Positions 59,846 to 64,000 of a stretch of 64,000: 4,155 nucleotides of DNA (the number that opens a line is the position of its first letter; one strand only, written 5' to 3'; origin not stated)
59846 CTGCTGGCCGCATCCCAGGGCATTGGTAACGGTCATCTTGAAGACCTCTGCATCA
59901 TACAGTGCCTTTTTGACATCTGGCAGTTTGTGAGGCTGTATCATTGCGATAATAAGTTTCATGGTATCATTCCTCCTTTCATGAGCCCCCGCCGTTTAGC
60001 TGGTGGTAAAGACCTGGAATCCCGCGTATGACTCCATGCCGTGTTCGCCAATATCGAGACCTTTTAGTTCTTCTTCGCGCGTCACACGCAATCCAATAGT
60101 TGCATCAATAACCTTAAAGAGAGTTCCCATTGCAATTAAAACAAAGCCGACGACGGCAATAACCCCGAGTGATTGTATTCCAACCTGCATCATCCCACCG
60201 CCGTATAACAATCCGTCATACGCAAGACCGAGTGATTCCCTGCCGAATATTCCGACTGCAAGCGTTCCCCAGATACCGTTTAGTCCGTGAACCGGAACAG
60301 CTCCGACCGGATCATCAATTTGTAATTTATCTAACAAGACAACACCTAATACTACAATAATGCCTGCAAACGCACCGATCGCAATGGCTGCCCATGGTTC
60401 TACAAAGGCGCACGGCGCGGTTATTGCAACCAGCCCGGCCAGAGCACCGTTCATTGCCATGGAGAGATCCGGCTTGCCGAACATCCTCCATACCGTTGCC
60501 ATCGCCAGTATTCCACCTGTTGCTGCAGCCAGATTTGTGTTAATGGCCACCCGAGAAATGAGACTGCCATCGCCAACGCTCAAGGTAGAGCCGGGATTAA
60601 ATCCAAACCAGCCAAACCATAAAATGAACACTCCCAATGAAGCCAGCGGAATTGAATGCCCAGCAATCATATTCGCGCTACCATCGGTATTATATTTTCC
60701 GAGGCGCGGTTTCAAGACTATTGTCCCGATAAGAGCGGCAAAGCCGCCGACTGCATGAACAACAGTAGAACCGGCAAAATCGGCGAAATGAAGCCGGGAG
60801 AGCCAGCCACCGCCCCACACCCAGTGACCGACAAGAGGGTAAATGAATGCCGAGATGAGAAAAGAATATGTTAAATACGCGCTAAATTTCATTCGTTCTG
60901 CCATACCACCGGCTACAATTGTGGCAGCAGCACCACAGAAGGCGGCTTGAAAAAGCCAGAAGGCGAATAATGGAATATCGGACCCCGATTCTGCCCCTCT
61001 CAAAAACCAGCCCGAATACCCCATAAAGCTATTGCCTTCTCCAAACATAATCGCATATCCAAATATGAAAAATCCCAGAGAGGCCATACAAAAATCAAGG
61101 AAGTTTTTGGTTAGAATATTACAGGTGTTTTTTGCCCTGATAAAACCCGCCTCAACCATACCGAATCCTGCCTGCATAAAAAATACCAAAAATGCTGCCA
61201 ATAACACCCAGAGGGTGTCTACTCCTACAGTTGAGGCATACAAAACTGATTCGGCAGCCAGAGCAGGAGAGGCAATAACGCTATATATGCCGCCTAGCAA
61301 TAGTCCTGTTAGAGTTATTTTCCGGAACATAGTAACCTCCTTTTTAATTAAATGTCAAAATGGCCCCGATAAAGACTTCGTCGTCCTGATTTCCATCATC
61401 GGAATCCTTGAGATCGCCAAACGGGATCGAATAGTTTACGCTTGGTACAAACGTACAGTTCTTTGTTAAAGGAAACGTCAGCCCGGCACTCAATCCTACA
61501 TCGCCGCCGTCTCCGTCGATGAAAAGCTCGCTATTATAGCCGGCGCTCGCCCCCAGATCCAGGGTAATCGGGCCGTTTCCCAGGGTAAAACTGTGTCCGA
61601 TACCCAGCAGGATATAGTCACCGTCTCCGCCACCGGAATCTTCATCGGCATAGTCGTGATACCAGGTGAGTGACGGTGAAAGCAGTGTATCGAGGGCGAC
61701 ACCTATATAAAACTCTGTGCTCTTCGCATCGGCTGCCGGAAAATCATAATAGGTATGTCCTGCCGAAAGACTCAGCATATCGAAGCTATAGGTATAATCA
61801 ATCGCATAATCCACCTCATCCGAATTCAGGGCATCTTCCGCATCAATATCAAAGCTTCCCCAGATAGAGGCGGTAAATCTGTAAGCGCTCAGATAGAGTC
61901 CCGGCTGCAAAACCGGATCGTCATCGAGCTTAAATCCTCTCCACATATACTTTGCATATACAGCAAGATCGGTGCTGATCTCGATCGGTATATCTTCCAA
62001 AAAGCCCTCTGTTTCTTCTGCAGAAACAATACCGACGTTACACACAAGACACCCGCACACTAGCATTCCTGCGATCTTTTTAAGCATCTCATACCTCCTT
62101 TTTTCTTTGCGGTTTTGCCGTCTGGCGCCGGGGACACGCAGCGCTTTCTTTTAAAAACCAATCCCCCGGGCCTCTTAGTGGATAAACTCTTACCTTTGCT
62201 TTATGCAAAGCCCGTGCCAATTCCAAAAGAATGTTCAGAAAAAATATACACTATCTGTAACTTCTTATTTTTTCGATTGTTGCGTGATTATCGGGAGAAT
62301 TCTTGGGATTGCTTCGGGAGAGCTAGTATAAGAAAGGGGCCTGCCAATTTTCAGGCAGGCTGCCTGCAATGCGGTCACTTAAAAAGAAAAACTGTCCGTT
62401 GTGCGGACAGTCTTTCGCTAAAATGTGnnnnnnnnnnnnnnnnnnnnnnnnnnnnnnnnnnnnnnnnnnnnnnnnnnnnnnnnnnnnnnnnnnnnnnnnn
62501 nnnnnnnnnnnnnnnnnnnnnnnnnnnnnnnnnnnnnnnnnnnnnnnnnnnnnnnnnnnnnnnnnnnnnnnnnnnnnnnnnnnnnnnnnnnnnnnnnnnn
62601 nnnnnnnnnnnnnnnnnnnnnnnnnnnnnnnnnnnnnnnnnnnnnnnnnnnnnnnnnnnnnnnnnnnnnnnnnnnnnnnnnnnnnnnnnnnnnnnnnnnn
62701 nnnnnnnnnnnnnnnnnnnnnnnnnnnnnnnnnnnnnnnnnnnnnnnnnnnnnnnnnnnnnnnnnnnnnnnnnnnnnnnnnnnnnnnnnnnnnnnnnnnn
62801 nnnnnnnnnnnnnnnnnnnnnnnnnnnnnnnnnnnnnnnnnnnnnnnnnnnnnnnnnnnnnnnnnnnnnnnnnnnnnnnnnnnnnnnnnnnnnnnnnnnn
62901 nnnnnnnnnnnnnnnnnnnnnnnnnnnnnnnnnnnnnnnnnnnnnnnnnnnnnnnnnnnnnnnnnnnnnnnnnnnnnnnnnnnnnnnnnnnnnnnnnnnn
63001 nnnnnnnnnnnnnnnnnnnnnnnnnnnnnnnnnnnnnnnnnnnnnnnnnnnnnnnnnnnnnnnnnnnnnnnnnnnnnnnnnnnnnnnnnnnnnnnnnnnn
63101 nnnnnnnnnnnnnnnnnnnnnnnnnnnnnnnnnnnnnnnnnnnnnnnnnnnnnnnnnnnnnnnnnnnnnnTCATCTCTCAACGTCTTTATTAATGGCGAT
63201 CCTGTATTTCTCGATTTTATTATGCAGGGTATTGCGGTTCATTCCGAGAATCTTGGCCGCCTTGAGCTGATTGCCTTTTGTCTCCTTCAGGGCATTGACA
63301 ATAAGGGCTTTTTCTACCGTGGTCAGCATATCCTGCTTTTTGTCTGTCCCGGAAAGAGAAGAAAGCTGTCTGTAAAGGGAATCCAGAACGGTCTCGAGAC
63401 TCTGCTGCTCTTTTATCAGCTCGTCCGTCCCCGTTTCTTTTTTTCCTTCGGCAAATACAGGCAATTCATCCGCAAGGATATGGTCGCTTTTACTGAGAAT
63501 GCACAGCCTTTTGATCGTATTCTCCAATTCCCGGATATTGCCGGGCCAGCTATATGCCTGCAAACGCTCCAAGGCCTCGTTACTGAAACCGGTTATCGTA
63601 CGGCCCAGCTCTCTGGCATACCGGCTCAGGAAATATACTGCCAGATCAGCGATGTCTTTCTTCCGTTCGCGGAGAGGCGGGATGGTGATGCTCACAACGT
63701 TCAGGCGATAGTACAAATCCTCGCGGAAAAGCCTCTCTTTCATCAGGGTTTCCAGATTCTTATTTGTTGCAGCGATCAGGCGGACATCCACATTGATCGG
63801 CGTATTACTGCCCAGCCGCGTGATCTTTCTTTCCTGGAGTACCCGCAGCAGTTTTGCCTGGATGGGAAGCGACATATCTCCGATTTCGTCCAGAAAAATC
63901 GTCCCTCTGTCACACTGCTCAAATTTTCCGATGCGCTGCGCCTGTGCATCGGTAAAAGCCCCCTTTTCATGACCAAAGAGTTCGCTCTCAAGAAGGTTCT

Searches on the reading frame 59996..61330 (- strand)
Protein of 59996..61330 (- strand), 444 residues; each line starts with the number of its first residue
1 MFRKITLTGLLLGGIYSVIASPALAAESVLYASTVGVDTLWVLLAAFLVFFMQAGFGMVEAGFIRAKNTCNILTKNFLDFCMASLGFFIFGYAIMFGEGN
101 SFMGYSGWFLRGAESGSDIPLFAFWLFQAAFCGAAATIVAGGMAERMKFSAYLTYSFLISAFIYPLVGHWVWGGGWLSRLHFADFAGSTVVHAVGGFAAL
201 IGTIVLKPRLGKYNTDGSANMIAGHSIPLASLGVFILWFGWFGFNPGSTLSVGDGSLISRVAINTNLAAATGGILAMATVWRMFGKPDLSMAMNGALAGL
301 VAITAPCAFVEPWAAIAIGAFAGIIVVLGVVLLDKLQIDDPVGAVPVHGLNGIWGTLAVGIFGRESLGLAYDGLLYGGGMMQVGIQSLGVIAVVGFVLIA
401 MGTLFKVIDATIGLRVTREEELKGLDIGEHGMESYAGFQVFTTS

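Call 8: search_protein_families(library=pfam, proteins=[window:59996-61330:-])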
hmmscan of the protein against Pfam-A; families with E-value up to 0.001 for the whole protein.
window:59996-61330:- (444 aa): 1 family
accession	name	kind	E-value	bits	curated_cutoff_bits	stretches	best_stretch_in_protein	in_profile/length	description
PF00909.26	Ammonium_transp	-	1.2e-130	436.2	23.2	1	40-435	1-399/399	Ammonium Transporter Family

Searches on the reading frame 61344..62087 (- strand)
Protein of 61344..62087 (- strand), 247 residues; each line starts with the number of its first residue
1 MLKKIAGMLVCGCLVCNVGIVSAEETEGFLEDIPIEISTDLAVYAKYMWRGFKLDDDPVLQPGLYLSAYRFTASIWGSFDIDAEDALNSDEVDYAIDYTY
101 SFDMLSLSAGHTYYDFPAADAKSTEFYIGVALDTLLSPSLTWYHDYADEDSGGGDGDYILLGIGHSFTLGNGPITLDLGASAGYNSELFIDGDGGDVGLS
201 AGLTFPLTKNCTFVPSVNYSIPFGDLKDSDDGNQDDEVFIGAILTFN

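Call 8: search_protein_families(library=pfam, proteins=[window:61344-62087:-])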
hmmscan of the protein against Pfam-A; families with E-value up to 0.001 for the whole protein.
window:61344-62087:- (247 aa): 1 family
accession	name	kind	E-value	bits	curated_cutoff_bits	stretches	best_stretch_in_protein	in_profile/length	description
PF09694.16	Gcw_chp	-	0.00017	22.1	24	1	34-185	7-166/230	Bacterial protein of unknown function (Gcw_chp)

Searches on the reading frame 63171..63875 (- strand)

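Call 8: search_protein_families(library=pfam, proteins=[window:63171-63875:-])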
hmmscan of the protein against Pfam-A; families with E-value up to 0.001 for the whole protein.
window:63171-63875:- (234 aa): 4 families
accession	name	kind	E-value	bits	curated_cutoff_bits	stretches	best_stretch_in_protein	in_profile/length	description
PF25601.1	AAA_lid_14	-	5.1e-26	90.8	27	1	69-149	1-81/87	AAA+ ATPase lid domain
PF00158.32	Sigma54_activat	-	8.3e-23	81.3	20.2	1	1-63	105-167/168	Sigma-54 interaction domain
PF02954.25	HTH_8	-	3.2e-14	52.8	22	1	185-224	3-42/42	Bacterial regulatory protein, Fis family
PF14532.12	Sigma54_activ_2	-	8.8e-06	26.4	25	1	6-68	86-138/138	Sigma-54 interaction domain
